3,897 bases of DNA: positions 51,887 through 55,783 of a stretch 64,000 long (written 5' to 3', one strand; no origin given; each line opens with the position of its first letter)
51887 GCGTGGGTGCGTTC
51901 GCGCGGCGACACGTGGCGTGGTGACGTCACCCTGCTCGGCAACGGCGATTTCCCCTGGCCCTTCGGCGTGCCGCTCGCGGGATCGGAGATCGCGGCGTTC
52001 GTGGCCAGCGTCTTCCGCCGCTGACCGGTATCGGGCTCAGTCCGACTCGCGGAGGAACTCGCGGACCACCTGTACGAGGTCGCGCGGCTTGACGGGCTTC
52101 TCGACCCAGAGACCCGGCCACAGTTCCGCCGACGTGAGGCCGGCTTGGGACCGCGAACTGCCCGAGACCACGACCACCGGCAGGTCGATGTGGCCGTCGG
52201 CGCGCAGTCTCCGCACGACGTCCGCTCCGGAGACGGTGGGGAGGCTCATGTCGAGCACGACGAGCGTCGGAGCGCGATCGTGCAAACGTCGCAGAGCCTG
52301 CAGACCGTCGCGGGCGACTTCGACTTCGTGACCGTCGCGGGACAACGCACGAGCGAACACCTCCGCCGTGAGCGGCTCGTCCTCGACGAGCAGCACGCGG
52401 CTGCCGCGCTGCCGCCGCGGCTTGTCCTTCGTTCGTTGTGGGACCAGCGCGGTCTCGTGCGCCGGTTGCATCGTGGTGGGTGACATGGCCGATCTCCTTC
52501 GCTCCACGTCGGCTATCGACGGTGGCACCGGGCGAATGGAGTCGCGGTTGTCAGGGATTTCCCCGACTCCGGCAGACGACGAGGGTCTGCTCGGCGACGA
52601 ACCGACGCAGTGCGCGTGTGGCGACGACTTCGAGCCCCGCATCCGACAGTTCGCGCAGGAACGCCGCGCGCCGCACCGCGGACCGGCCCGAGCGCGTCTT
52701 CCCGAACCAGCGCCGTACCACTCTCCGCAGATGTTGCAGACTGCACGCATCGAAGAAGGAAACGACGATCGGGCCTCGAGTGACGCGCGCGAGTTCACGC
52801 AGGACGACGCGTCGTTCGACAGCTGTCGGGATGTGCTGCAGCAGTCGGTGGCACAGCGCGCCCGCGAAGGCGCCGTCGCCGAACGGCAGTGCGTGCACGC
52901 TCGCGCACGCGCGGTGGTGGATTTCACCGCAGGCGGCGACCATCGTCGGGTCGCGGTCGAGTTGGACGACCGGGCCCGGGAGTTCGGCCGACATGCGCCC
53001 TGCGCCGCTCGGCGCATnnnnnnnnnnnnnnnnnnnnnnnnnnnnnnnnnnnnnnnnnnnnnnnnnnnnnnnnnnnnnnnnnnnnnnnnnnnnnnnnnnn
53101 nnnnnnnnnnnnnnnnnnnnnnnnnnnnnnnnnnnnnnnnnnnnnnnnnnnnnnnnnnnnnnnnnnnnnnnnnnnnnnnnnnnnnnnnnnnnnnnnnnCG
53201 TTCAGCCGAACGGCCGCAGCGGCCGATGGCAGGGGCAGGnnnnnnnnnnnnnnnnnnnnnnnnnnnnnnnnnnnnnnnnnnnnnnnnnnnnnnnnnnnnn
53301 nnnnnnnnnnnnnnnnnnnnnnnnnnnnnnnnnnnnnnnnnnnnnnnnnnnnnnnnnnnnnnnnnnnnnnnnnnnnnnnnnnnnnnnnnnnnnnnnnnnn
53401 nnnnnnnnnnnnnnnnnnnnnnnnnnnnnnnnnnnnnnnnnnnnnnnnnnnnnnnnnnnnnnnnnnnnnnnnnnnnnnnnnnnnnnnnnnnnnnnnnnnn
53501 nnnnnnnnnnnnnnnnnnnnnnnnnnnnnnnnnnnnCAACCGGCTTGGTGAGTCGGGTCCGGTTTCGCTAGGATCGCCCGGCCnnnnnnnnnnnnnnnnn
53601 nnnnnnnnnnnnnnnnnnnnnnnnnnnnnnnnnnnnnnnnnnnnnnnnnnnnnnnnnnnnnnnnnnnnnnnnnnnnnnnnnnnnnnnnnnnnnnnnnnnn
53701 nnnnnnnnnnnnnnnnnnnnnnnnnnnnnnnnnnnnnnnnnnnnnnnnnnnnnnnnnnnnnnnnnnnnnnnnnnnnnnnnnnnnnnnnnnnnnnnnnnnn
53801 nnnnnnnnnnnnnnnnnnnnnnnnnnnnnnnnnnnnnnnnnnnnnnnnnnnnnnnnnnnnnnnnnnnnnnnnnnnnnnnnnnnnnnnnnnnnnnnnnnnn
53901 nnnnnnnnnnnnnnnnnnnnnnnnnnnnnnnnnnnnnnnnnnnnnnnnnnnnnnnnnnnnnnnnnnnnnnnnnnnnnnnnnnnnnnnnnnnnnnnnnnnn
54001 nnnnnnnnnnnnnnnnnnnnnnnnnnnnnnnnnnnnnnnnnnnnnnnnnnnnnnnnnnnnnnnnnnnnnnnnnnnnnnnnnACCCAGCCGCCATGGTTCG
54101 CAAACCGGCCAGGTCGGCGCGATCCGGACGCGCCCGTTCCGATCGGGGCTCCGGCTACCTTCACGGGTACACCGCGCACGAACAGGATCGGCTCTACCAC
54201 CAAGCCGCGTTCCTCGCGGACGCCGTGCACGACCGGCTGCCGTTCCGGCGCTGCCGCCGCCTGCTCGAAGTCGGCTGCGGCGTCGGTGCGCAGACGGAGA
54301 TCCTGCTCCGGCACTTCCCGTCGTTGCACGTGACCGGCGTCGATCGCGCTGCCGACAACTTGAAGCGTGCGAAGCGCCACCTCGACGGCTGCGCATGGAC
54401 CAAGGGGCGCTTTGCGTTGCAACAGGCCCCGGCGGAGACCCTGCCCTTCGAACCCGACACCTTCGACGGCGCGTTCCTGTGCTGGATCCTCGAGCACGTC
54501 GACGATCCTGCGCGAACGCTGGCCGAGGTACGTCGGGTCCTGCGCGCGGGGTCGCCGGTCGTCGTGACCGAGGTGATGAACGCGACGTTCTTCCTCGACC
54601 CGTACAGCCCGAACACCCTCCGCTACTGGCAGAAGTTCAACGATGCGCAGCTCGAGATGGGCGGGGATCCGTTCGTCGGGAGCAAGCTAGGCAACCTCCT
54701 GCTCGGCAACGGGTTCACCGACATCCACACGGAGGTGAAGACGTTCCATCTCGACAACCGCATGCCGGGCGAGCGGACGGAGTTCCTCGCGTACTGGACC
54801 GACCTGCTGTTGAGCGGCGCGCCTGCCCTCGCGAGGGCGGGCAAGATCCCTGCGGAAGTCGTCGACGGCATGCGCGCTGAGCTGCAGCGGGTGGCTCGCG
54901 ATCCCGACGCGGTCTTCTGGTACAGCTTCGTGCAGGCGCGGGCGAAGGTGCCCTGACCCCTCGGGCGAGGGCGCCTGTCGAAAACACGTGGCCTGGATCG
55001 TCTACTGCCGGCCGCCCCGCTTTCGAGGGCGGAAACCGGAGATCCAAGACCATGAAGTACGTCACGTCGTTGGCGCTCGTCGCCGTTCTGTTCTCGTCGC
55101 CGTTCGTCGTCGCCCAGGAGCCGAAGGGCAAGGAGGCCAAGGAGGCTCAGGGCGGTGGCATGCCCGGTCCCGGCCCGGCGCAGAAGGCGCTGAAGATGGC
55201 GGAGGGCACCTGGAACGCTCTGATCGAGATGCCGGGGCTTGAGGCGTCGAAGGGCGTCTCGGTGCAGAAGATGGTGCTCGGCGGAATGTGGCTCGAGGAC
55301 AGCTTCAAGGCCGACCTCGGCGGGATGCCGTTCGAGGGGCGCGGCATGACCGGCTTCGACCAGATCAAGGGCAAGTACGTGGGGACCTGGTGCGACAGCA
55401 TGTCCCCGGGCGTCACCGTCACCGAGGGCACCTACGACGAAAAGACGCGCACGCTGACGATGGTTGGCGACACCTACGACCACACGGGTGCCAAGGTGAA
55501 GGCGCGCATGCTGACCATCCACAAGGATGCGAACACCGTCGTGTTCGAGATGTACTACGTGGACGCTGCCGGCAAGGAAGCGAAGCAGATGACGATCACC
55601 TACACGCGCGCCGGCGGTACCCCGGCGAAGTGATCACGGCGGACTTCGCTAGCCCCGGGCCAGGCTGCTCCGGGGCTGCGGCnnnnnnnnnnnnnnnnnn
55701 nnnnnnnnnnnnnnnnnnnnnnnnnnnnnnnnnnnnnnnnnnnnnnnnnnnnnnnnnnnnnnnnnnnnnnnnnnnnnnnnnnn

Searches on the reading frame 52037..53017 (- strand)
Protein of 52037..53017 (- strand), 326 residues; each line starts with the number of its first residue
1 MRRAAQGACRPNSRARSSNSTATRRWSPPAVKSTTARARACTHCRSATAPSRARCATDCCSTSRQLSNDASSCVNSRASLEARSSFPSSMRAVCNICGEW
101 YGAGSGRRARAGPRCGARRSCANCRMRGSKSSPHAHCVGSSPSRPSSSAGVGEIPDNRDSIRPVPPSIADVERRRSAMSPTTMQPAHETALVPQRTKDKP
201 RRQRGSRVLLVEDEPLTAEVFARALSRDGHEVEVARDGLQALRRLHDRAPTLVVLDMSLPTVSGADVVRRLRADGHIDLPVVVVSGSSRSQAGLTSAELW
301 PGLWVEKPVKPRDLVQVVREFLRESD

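Call 39: search_protein_families(library=pfam, proteins=[window:52037-53017:-], max_evalue=0.001)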
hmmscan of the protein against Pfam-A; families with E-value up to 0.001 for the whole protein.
window:52037-53017:- (326 aa): 1 family
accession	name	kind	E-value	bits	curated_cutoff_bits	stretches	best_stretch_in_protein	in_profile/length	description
PF00072.30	Response_reg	-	1.3e-18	67.6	30.2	1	208-318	1-110/111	Response regulator receiver domain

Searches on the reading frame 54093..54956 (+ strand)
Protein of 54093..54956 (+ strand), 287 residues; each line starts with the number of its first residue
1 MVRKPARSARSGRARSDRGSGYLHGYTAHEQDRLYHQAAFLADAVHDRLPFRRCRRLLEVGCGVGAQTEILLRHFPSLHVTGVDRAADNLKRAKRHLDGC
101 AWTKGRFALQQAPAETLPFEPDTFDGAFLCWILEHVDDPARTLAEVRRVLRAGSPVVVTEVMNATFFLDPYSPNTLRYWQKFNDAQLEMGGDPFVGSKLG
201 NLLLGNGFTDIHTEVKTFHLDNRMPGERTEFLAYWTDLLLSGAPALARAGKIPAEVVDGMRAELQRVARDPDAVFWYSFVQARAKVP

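Call 37: search_protein_families(library=pfam, proteins=[window:54093-54956:+], max_evalue=0.001)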
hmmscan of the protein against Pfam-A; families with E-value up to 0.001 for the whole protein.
window:54093-54956:+ (287 aa): 7 families
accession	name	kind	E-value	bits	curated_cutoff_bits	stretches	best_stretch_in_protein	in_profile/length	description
PF08241.18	Methyltransf_11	-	1.1e-20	74.4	21.2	1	58-156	1-93/95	Methyltransferase domain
PF13649.12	Methyltransf_25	-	2.3e-17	63.9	27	1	58-153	2-96/97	Methyltransferase domain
PF08242.18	Methyltransf_12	-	2.2e-14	54.4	30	1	58-153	1-95/98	Methyltransferase domain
PF13847.12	Methyltransf_31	-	1.8e-13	50.8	27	1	56-162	6-113/145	Methyltransferase domain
PF13489.12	Methyltransf_23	-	3.5e-13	50.1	27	1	36-212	4-163/164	Methyltransferase domain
PF01209.24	Ubie_methyltran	-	1.6e-10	41.2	20.1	1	44-166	38-159/233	ubiE/COQ5 methyltransferase family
PF00891.24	Methyltransf_2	-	2.9e-06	27.2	22.3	1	41-164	50-170/210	O-methyltransferase domain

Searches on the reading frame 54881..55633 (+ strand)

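Call 37: search_protein_families(library=pfam, proteins=[window:54881-55633:+], max_evalue=0.001)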
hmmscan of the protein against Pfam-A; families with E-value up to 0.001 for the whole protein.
window:54881-55633:+ (250 aa): 1 family
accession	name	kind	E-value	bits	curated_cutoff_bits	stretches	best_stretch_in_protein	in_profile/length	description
PF07617.17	DUF1579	-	5.2e-32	111.3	25.2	1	97-243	2-155/155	Protein of unknown function (DUF1579)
